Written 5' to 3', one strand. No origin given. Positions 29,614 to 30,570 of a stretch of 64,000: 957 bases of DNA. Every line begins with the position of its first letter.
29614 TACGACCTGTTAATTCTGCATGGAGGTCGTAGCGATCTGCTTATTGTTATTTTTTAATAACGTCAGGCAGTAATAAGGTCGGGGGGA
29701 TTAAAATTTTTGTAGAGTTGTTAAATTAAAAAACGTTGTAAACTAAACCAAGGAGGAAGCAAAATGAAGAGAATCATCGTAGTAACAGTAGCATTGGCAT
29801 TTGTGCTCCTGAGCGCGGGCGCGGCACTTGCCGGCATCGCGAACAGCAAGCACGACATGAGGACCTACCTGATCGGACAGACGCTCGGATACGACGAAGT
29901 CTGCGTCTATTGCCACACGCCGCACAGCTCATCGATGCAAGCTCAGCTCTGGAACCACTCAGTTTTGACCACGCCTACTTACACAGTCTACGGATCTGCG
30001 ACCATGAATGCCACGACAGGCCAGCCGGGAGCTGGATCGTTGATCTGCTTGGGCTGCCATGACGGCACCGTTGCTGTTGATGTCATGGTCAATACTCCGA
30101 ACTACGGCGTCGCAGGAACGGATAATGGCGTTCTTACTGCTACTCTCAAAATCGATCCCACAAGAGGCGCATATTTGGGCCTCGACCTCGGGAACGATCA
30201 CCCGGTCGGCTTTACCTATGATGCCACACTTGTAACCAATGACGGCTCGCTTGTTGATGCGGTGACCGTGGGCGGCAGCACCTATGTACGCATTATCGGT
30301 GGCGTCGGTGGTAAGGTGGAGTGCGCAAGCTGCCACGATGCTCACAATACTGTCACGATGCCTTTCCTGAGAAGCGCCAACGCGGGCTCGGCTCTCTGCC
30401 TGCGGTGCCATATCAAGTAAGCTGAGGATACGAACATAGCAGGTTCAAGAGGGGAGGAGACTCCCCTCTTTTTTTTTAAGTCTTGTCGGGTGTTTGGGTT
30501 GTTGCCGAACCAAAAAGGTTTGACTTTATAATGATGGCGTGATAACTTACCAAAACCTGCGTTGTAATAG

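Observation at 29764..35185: Locus 1: tetrahaem cyt c – NHL lipoprotein – SurA/PpiC chaperone – (palindrome) – 646-aa beta-barrel: candidate porin–cytochrome-type envelope module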

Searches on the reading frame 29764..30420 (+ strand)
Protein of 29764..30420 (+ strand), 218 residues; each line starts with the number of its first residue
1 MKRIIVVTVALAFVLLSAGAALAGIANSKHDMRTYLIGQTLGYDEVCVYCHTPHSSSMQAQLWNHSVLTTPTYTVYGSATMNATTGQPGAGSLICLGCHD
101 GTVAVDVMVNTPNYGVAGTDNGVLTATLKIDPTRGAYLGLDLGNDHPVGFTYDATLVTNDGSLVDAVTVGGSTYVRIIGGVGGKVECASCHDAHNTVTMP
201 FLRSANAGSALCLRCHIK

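Call 3: search_protein_families(library=pfam, proteins=[window:29764-30420:+], max_evalue=0.01)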
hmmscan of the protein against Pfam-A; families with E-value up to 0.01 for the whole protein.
window:29764-30420:+ (218 aa): 3 families
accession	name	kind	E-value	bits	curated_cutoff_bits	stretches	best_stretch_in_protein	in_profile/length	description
PF09699.15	Paired_CXXCH_1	-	1.8e-12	47.1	20.6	1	186-216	8-36/41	Doubled CXXCH motif (Paired_CXXCH_1)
PF14522.11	Cytochrome_C7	-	2.2e-06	27.8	24.8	0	185-216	42-66/67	Cytochrome c7 and related cytochrome c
PF14537.11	Cytochrom_c3_2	-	0.0029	18.5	25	0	183-216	56-78/79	Cytochrome c3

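Call 4: search_solved_structures(query=window:29764-30420:+, max_evalue=1, show_alignments=2)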
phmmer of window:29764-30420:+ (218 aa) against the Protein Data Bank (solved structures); distinct sequences matched with E-value up to 1: 9.
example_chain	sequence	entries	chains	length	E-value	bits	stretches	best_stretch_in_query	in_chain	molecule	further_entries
9yuq_N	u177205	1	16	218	1.1e-32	116.8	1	1-218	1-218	Putative multiheme cytochrome c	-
7tfs_A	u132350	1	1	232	1.6e-29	106.4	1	8-218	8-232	Cytochrome c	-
2ozy_A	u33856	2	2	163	0.31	13.9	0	184-216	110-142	Cytochrome c-type protein nrfB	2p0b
28pb_A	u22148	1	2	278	0.33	13.8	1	185-216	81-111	Cytochrome c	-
5gxg_B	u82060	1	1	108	0.5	13.3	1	160-213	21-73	Putidaredoxin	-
1pdx_A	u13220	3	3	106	0.52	13.2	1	160-213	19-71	PROTEIN (PUTIDAREDOXIN) | Putidaredoxin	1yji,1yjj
1gpx_A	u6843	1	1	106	0.52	13.2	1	160-213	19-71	PUTIDAREDOXIN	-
1put_A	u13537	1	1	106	0.52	13.2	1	160-213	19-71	PUTIDAREDOXIN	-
4jws_C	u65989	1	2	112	0.55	13.1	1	160-213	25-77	Putidaredoxin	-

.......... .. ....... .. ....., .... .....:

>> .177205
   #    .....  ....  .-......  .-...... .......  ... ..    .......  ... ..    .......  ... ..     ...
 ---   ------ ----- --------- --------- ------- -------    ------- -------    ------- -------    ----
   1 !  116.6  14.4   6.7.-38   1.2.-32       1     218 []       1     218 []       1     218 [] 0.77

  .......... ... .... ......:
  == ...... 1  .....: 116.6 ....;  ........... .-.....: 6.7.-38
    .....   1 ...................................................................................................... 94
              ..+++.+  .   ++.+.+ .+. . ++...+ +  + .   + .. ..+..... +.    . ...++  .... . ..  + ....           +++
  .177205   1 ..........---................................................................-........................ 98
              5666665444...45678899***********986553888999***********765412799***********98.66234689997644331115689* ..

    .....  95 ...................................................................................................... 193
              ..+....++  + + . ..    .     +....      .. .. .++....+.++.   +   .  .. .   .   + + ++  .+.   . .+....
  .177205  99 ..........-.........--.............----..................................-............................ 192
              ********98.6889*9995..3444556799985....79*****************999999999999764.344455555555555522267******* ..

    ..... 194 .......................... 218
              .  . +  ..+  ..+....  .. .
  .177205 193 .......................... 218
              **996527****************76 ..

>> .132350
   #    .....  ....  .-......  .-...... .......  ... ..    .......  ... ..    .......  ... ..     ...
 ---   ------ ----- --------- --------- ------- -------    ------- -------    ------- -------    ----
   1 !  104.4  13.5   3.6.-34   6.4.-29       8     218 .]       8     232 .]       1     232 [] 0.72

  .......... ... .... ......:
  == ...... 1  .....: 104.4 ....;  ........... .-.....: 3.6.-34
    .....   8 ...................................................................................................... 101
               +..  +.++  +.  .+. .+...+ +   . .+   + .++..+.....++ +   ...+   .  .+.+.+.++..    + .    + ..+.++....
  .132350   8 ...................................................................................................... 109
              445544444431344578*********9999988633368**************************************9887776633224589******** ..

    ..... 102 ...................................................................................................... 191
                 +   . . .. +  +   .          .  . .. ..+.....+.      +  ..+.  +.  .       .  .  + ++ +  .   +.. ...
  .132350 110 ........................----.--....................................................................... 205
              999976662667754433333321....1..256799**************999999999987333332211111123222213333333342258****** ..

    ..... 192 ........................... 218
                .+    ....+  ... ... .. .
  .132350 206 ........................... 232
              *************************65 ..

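Call 30: find_homologous_proteins(query=window:29764-30420:+, max_evalue=0.00001)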
Query window:29764-30420:+ (218 aa): 594 proteins with E <= 0.00001 among 1687 candidates; the best 120 are listed.
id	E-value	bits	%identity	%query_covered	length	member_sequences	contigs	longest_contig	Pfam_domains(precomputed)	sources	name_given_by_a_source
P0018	9.0e-141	485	100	100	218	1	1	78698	PF09699.16,PF14522.12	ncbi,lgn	-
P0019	5.5e-99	348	76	100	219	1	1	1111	PF09699.16,PF14522.12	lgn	-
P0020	6.0e-88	312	69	100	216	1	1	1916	PF09699.16,PF14522.12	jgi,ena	-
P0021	2.1e-86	307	66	100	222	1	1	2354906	PF09699.16,PF14522.12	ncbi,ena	-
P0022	6.5e-82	292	66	100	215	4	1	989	PF09699.16,PF14522.12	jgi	jgi:predicted CXXCH cytochrome family protein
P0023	8.1e-77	276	64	100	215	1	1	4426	PF09699.16,PF14522.12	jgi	jgi:predicted CXXCH cytochrome family protein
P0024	1.1e-76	275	62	100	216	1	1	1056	PF09699.16,PF14522.12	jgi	jgi:predicted CXXCH cytochrome family protein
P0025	2.2e-75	271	60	100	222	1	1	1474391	PF09699.16,PF14522.12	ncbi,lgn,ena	-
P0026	1.1e-74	269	61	100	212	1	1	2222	PF09699.16,PF14537.12,PF14522.12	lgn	-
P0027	4.3e-74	267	61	100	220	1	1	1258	PF09699.16,PF14522.12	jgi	-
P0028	4.7e-72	260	62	100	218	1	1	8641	PF09699.16,PF14522.12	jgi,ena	-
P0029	8.3e-70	253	58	100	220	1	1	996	PF09699.16,PF14522.12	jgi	jgi:predicted CXXCH cytochrome family protein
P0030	3.1e-69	251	61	100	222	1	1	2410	PF09699.16,PF14522.12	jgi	jgi:predicted CXXCH cytochrome family protein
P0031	3.3e-69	251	57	100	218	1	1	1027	PF09699.16,PF14522.12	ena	-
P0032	4.2e-69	251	56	100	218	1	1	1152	PF09699.16,PF14522.12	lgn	-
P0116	3.6e-38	149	44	100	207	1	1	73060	PF09699.16,PF14522.12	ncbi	-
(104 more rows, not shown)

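Call 34: find_encoding_contigs(protein=P0021, flank=10000, max_places=2)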
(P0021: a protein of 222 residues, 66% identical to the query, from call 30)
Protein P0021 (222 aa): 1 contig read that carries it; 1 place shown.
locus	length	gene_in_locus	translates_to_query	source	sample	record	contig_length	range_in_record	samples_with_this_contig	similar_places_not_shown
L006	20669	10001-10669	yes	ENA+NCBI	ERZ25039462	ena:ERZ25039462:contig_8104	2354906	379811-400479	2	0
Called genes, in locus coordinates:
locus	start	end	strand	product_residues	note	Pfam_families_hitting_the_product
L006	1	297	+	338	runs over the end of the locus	PF05496:RuvB_N, PF01078:Mg_chelatase (faint), PF00004:AAA, PF07728:AAA_5 (faint), PF17864:AAA_lid_4, PF05491:WHD_RuvB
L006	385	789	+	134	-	PF13174:TPR_6 (faint), PF13181:TPR_8 (faint), PF13424:TPR_12 (faint), PF13432:TPR_16 (faint), PF13431:TPR_17 (faint), PF00515:TPR_1 (weak), PF07719:TPR_2 (weak), PF13414:TPR_11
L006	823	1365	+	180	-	PF02677:QueH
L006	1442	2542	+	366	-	PF08486:SpoIID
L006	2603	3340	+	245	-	PF07719:TPR_2 (faint), PF13181:TPR_8 (faint), PF13371:TPR_9 (faint), PF13428:TPR_14 (faint), PF13431:TPR_17 (faint), PF13432:TPR_16 (weak), PF13424:TPR_12 (weak), PF13432:TPR_16 (weak), +4 more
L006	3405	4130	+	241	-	PF25063:ARM_TT21_C (faint), PF14561:TPR_20 (faint), PF13431:TPR_17 (faint), PF07719:TPR_2 (faint), PF13424:TPR_12 (weak), PF13432:TPR_16, PF13414:TPR_11, PF14559:TPR_19, +7 more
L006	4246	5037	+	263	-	PF07719:TPR_2 (weak), PF13424:TPR_12, PF13432:TPR_16, PF13414:TPR_11 (weak), PF14559:TPR_19 (weak), PF00515:TPR_1 (weak), PF07719:TPR_2 (weak), PF14559:TPR_19, +8 more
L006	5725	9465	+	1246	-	PF18998:Flg_new_2 (faint), PF15902:Sortilin-Vps10, PF07705:CARDB, PF14524:Wzt_C (faint), PF16116:DUF4832 (faint), PF07705:CARDB, PF19190:BACON_2, PF13004:BACON, +1 more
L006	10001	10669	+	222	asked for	PF14522:Cytochrome_C7 (faint), PF09699:Paired_CXXCH_1 (weak)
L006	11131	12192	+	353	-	PF08450:SGL (faint), PF01731:Arylesterase (faint), PF25021:TEN_NHL (faint), PF01436:NHL, PF17170:DUF5128, PF01436:NHL (weak)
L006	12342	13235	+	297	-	PF13624:SurA_N_3, PF13145:Rotamase_2, PF13616:Rotamase_3, PF00639:Rotamase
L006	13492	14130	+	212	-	-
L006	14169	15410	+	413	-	-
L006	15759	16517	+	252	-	PF00535:Glycos_transf_2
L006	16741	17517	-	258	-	-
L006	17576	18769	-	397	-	PF00155:Aminotran_1_2, PF01041:DegT_DnrJ_EryC1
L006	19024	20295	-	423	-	PF01476:LysM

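Call 58: find_encoding_contigs(protein=P0116, flank=8000, max_places=1)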
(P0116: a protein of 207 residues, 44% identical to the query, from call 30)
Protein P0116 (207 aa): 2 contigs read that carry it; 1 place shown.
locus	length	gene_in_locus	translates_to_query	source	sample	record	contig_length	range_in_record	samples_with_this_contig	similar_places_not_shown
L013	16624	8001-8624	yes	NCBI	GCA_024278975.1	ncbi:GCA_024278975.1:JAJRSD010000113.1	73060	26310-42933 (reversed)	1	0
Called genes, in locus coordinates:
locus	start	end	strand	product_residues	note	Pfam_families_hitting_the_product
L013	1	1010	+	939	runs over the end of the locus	PF22113:Mtrc-MtrF_II-IV_dom (faint), PF14522:Cytochrome_C7 (faint), PF14537:Cytochrom_c3_2 (faint), PF09699:Paired_CXXCH_1 (weak), PF01292:Ni_hydr_CYTB (weak)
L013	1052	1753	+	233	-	-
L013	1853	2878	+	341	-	PF06739:SBBP (faint), PF08450:SGL (faint), PF01731:Arylesterase (faint), PF25021:TEN_NHL (faint), PF17170:DUF5128, PF01436:NHL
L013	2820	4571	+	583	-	PF14522:Cytochrome_C7 (faint), PF14537:Cytochrom_c3_2 (faint), PF09699:Paired_CXXCH_1, PF22113:Mtrc-MtrF_II-IV_dom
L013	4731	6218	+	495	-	PF00672:HAMP (weak), PF00512:HisKA, PF02518:HATPase_c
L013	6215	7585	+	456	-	PF00072:Response_reg, PF00158:Sigma54_activat, PF01078:Mg_chelatase (faint), PF14532:Sigma54_activ_2, PF00004:AAA, PF07728:AAA_5, PF25601:AAA_lid_14, PF02954:HTH_8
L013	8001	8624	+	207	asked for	PF14522:Cytochrome_C7 (faint), PF09699:Paired_CXXCH_1 (weak)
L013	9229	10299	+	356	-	PF01436:NHL (faint)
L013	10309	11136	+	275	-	PF02085:Cytochrom_CIII (faint), PF22678:Cytochrom_c_NrfB-like (faint), PF14522:Cytochrome_C7 (faint), PF09699:Paired_CXXCH_1 (weak), PF14537:Cytochrom_c3_2 (faint), PF09699:Paired_CXXCH_1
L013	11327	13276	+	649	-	-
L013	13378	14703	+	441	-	PF22678:Cytochrom_c_NrfB-like (faint), PF14522:Cytochrome_C7 (faint), PF14537:Cytochrom_c3_2 (faint), PF09699:Paired_CXXCH_1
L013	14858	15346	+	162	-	PF14537:Cytochrom_c3_2 (faint), PF14522:Cytochrome_C7 (faint), PF22113:Mtrc-MtrF_II-IV_dom (faint), PF09699:Paired_CXXCH_1 (faint), PF13435:Cytochrome_C554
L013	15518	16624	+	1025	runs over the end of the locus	PF05140:ResB, PF01578:Cytochrom_C_asm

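Call 69: search_protein_families(library=ncbifam, proteins=[window:29764-30420:+], max_evalue=1)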
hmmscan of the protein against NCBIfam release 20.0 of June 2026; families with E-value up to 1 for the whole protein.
window:29764-30420:+ (218 aa): 13 families
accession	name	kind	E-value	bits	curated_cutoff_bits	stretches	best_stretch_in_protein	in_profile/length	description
TIGR01905.1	paired_CXXCH_1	subfamily_domain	2.3e-11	43.4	25.2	2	186-216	8-36/41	doubled CXXCH domain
TIGR03508.1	decahem_SO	subfamily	1.9e-06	27.5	192.2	2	183-217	142-175/258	DmsE family decaheme c-type cytochrome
NF041028.1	decahem_GSU2203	exception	7e-05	22.2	325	1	183-217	173-208/317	GSU2203 family decaheme c-type cytochrome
TIGR03507.1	decahem_SO1788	subfamily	0.0049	15.4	209.3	1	43-118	575-642/672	OmcA/MtrC family decaheme c-type cytochrome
NF045713.1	CxxCH_16_HmcA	equivalog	0.0061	15.2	400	1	40-105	194-258/541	sulfate respiration complex hexadecaheme cytochrome HmcA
TIGR03146.1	cyt_nit_nrfB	equivalog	0.0069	16.7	166.6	1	42-69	82-107/145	cytochrome c nitrite reductase pentaheme subunit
NF008659.0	PRK11659.1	equivalog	0.013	15.2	184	1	184-217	135-168/188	cytochrome c nitrite reductase pentaheme subunit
NF040942.2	hypo_ExtJ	equivalog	0.026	14.9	52.5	1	1-24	1-24/77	selenite/tellurite reduction operon protein ExtJ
NF041895.1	choice_anch_V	domain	0.029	14.4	42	1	75-122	7-56/150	choice-of-anchor V domain-containing protein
TIGR03153.1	cytochr_NrfH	equivalog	0.048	13.7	134.2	1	186-216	104-133/138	cytochrome c nitrite reductase small subunit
NF040967.1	cytc_ExtN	equivalog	0.064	12.1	200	1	176-216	30-69/415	selenite/tellurite reduction operon c-type cytochrome ExtN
NF040968.1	FeS_ExtO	equivalog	0.064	12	200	1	176-216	30-69/416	selenite/tellurite reduction operon b-type cytochrome iron-sulfur cluster-binding subunit ExtO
NF040971.1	cytc_ExtS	equivalog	0.64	9.2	100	0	6-100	8-95/262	selenite/tellurite reduction operon c-type cytochrome lipoprotein ExtS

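Call 70: search_protein_families(library=pfam, proteins=[L013:11327-13276:+], max_evalue=10)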
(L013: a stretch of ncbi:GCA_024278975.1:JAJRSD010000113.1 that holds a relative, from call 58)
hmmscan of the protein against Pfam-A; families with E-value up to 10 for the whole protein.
L013:11327-13276:+ (649 aa): 1 family
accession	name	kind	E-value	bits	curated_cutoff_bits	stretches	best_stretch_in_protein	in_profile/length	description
PF19071.5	DUF5767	-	0.093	13.3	26.9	1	540-573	25-57/84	Family of unknown function (DUF5767)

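Call 80: predict_structure(alignment_id=A2)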
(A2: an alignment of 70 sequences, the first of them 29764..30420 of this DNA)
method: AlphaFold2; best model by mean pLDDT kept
length: 218 residues; sequences in the alignment: 70
mean_pLDDT: 81.9   pTM: 0.73
mean pLDDT of the five models: 81.9, 80.0, 78.9, 71.2, 70.6
residues with pLDDT >= 90: 63; 70-90: 118; 50-70: 37; < 50: 0
segments of 3 or more residues with pLDDT < 50: none
pLDDT, mean of each block of 10 residues (from residue 1): 88 74 72 82 65 62 69 89 90 86 80 77 68 84 89 95 94 89 92 82 87 89
secondary structure, 60 per line:
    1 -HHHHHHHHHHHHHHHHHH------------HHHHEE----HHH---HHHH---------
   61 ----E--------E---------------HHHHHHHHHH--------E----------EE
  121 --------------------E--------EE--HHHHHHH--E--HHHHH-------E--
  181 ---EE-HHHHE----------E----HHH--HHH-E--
elements in order: H2-19 H32-35 H48-51 H90-99 H154-160 H166-170 H187-190

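Call 84: fold_search(model_id=the predicted structure, library=pdb)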
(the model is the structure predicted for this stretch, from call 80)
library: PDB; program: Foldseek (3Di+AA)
matches with E <= 10: 1; with E <= 0.001: 1
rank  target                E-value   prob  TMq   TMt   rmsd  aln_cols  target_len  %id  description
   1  7tfs                  7.7e-11  1.00  0.60  0.64   4.7       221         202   32  Cryo-EM of the OmcE nanowires from Geobacter sulfurreducens (released 2022-05-04)
